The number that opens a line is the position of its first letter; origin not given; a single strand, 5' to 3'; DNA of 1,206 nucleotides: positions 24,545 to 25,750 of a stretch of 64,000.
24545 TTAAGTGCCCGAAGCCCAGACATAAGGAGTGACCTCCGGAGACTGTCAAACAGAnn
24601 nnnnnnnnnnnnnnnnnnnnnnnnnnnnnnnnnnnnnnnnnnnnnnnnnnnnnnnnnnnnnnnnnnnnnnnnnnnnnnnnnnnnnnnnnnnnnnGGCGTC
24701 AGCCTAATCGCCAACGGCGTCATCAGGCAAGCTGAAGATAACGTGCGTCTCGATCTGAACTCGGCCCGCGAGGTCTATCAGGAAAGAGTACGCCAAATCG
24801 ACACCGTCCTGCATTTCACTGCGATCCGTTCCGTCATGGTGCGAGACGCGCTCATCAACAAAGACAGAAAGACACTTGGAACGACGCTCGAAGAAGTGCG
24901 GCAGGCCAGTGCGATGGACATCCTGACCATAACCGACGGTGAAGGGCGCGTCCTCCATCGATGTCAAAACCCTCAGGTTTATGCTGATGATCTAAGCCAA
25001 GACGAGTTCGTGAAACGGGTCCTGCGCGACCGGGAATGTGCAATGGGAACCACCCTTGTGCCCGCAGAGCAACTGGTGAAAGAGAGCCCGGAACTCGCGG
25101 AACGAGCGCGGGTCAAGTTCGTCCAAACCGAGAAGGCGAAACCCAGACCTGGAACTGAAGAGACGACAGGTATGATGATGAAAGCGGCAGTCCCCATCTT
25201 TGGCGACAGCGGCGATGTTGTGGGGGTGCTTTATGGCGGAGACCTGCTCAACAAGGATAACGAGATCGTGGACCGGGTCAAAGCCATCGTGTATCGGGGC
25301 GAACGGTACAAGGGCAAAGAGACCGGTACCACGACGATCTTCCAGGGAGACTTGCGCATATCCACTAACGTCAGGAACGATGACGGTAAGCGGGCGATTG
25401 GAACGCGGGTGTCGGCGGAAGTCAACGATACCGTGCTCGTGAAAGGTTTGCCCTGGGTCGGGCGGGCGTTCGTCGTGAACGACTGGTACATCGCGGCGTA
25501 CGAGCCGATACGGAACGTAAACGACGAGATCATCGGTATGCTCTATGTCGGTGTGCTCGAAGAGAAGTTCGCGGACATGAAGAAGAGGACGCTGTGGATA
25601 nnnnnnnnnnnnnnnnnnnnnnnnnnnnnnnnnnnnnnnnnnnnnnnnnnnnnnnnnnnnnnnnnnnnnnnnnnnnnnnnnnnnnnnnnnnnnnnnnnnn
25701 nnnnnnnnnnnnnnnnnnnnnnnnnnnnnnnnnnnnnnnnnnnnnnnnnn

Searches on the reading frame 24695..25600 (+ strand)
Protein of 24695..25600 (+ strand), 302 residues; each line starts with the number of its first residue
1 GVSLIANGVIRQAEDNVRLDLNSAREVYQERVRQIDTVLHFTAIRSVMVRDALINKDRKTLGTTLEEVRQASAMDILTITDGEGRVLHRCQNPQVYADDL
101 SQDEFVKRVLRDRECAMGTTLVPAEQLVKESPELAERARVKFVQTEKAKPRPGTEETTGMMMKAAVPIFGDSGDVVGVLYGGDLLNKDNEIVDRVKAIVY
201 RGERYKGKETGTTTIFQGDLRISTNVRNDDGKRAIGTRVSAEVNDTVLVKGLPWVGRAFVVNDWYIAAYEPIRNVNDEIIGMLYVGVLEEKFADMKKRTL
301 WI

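Call 72: search_solved_structures(query=window:24695-25600:+, max_evalue=0.01)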
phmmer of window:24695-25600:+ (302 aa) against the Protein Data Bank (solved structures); distinct sequences matched with E-value up to 0.01: 2.
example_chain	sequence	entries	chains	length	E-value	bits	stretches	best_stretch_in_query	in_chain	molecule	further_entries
8py1_A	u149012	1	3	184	3.3e-05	26.7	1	220-288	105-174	Methyl-accepting chemotaxis protein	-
8py0_A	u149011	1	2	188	0.00058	22.6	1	220-290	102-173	Ligand Binding domain (LBD) Chemoreceptor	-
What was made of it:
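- Tried and rejected: No ligand can be inferred (call 72).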
